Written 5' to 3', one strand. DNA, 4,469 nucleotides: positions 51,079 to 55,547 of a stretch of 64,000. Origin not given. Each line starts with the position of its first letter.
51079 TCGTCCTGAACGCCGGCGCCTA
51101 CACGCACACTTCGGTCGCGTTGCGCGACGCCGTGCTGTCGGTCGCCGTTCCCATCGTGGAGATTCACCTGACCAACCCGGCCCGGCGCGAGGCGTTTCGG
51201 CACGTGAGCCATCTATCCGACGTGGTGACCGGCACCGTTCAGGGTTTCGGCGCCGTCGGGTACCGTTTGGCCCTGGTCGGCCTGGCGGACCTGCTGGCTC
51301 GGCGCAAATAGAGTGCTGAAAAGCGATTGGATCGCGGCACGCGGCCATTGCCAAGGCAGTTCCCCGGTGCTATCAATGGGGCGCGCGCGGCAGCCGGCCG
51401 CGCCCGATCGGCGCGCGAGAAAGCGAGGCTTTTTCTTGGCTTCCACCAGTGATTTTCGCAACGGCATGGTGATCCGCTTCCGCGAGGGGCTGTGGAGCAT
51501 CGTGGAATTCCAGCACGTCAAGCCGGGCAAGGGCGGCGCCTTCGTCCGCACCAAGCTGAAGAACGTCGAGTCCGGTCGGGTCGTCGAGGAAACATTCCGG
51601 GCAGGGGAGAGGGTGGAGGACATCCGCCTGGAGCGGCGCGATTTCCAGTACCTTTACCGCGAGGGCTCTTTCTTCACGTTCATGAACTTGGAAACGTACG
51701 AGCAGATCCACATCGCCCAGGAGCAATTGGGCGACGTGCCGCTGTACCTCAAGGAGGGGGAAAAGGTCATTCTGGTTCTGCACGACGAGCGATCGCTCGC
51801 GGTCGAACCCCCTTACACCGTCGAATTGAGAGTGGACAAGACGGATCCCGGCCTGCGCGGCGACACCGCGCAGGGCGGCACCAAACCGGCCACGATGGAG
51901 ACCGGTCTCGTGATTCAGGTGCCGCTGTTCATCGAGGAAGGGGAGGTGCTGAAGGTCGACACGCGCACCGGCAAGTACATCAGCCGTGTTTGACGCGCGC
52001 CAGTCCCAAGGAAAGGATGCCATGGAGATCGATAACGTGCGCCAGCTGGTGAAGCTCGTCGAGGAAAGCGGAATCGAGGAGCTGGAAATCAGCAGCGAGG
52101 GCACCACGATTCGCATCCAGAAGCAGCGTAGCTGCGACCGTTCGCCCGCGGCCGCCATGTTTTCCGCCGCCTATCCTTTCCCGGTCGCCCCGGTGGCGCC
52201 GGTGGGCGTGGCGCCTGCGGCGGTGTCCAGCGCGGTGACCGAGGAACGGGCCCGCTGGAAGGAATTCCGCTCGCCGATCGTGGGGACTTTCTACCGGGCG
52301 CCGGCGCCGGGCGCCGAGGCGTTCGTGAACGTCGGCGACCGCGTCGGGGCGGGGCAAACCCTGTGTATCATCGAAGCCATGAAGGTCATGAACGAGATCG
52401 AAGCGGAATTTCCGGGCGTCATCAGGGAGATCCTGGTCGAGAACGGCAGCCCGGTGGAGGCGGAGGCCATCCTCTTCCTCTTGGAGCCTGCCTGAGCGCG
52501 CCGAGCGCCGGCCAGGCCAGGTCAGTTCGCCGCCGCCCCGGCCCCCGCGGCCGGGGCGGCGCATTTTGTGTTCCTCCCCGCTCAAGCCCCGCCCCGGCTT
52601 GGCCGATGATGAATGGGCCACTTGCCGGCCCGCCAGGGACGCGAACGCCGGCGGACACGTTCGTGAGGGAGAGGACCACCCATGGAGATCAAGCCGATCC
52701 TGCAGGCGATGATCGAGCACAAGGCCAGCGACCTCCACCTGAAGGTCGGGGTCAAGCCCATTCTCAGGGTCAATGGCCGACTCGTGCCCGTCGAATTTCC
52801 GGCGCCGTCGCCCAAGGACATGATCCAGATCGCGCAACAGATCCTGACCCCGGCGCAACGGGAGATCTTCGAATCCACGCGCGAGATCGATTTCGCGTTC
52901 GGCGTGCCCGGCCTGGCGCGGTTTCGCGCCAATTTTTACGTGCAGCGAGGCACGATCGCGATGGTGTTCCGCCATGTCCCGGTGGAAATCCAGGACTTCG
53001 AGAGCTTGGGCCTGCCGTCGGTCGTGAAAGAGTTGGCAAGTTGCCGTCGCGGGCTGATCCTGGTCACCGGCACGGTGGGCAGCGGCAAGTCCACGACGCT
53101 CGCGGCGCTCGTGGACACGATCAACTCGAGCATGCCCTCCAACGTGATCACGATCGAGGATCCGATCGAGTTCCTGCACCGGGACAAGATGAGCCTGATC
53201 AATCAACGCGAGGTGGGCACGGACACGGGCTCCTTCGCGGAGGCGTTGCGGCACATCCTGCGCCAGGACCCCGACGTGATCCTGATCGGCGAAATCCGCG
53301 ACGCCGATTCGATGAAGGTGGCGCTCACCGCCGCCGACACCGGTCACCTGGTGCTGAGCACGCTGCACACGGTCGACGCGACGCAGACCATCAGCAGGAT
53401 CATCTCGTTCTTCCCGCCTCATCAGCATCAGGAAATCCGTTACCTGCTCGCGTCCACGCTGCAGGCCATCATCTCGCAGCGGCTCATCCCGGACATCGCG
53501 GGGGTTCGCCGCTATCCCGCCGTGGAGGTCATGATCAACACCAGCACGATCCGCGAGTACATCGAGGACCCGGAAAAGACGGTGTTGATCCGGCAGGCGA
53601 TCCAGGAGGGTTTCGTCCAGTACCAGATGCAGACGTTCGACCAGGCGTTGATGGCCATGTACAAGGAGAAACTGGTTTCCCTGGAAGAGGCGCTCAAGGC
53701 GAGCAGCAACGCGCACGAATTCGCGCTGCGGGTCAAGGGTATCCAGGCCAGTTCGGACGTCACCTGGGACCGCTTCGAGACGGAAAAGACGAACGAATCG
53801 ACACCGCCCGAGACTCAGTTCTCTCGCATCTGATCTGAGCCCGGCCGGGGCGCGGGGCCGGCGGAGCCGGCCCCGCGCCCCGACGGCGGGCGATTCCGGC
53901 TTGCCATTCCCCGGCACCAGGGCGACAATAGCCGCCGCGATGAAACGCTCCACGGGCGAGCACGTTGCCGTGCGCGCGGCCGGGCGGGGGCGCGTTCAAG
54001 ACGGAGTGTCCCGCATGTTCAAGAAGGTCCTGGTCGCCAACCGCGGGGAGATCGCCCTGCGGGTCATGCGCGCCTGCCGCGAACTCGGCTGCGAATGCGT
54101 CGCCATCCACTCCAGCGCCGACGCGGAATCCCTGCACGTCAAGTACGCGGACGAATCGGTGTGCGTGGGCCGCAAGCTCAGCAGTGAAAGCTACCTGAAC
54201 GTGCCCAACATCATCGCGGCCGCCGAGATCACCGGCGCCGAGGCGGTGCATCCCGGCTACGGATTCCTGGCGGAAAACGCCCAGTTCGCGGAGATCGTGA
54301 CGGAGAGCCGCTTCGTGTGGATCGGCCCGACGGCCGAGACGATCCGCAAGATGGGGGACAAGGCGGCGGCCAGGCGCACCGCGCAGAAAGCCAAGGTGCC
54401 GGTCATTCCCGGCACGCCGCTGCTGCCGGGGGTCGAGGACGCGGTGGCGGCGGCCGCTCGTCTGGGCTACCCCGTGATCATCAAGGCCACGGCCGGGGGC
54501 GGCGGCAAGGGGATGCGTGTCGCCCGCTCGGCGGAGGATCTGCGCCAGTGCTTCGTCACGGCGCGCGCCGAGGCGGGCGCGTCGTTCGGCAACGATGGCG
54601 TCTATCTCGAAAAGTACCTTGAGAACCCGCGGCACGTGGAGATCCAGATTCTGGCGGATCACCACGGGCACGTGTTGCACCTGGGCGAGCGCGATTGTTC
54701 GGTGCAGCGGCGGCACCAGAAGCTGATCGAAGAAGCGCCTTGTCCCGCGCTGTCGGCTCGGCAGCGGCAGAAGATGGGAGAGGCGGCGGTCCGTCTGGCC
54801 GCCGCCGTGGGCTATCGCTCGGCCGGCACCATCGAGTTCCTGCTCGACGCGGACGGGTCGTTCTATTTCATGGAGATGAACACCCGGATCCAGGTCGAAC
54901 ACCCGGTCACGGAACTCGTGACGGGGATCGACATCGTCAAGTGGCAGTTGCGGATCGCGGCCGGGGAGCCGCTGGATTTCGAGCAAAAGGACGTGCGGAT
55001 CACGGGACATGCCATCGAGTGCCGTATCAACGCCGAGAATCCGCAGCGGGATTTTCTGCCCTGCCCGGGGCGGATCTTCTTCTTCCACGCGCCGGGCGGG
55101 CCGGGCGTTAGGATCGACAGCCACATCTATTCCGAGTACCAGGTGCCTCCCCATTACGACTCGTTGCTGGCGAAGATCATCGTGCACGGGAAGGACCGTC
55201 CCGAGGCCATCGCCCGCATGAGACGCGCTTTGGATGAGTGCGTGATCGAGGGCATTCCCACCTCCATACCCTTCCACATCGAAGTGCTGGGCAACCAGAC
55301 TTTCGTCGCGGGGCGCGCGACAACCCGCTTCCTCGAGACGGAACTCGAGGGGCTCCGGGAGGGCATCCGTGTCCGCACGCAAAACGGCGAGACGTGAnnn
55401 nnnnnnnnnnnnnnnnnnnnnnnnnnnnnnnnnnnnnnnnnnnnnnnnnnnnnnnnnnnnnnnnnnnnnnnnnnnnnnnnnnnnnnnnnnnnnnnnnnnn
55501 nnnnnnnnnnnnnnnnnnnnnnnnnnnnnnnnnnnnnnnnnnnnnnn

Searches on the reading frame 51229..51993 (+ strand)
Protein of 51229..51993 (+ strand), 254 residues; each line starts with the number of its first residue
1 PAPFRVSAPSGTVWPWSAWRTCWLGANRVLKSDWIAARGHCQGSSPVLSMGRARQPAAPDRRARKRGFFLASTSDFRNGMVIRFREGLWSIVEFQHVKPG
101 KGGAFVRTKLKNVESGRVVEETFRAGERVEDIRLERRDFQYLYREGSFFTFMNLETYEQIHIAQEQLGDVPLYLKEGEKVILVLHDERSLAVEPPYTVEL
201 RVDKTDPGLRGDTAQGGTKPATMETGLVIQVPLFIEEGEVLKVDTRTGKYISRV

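Call 18: search_protein_families(library=pfam, proteins=[window:51229-51993:+], max_evalue=0.01)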
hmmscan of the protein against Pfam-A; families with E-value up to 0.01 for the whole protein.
window:51229-51993:+ (254 aa): 3 families
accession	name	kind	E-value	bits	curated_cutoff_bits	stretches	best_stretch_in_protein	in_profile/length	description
PF09285.17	Elong-fact-P_C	-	1.4e-29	102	25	1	198-253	1-56/56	Elongation factor P, C-terminal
PF08207.18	EFP_N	-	6.5e-27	93.8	23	1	72-129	1-58/58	Elongation factor P (EF-P) KOW-like domain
PF01132.26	EFP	-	4.5e-19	68.6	27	1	137-188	1-52/54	Elongation factor P (EF-P) OB domain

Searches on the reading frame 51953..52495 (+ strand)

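Call 18: search_protein_families(library=pfam, proteins=[window:51953-52495:+], max_evalue=0.01)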
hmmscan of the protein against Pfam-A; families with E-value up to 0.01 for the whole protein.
window:51953-52495:+ (180 aa): 1 family
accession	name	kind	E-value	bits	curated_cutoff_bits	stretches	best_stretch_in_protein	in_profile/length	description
PF00364.28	Biotin_lipoyl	-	1.7e-22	79.5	22.1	1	103-176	1-72/73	Biotin-requiring enzyme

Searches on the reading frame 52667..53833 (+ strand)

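Call 18: search_protein_families(library=pfam, proteins=[window:52667-53833:+], max_evalue=0.01)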
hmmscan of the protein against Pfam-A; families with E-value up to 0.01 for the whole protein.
window:52667-53833:+ (388 aa): 8 families
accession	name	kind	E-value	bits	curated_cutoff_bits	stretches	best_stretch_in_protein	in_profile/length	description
PF00437.27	T2SSE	-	7.4e-46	156.9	24.9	1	10-278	14-282/370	Type II/IV secretion system protein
PF13401.12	AAA_22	-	3.5e-05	24.6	27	1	128-200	5-81/130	AAA domain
PF13604.12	AAA_30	-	0.0014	18.9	27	1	119-155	9-45/191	AAA domain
PF13238.12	AAA_18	-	0.0023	18.8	29.4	1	131-215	1-68/128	AAA domain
PF13555.12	AAA_29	-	0.0026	17.9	27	1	127-148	21-42/61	P-loop containing region of AAA domain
PF25199.1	nSTAND_NTPase5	-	0.0034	17.6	34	1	125-172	38-85/145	Novel STAND NTPase 5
PF13191.12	AAA_16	-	0.0045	17.9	32.6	0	126-159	22-52/167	AAA ATPase domain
PF00004.35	AAA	-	0.0058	17.5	21.2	0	131-212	1-68/131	ATPase family associated with various cellular activities (AAA)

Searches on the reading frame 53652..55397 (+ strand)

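Call 18: search_protein_families(library=pfam, proteins=[window:53652-55397:+], max_evalue=0.01)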
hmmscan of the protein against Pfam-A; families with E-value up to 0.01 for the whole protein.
window:53652-55397:+ (581 aa): 6 families
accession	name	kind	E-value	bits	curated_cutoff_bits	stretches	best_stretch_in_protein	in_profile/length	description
PF02786.22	CPSase_L_D2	-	1.8e-80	269.9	19.8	1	236-442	1-209/211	Carbamoyl-phosphate synthase L chain, ATP binding domain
PF00289.28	Biotin_carb_N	-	1.7e-44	151.3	25.5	1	122-231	1-110/110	Biotin carboxylase, N-terminal domain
PF02785.25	Biotin_carb_C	-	5.8e-41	139.4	32.4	1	456-562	1-107/108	Biotin carboxylase C-terminal domain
PF07478.18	Dala_Dala_lig_C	-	4.5e-10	39.8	24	1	267-411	31-174/204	D-ala D-ala ligase C-terminus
PF02222.28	ATP-grasp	-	1.1e-07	32.1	27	1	262-412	20-162/179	ATP-grasp domain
PF08443.16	RimK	-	0.00095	19.2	21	0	374-428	130-180/188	RimK-like ATP-grasp domain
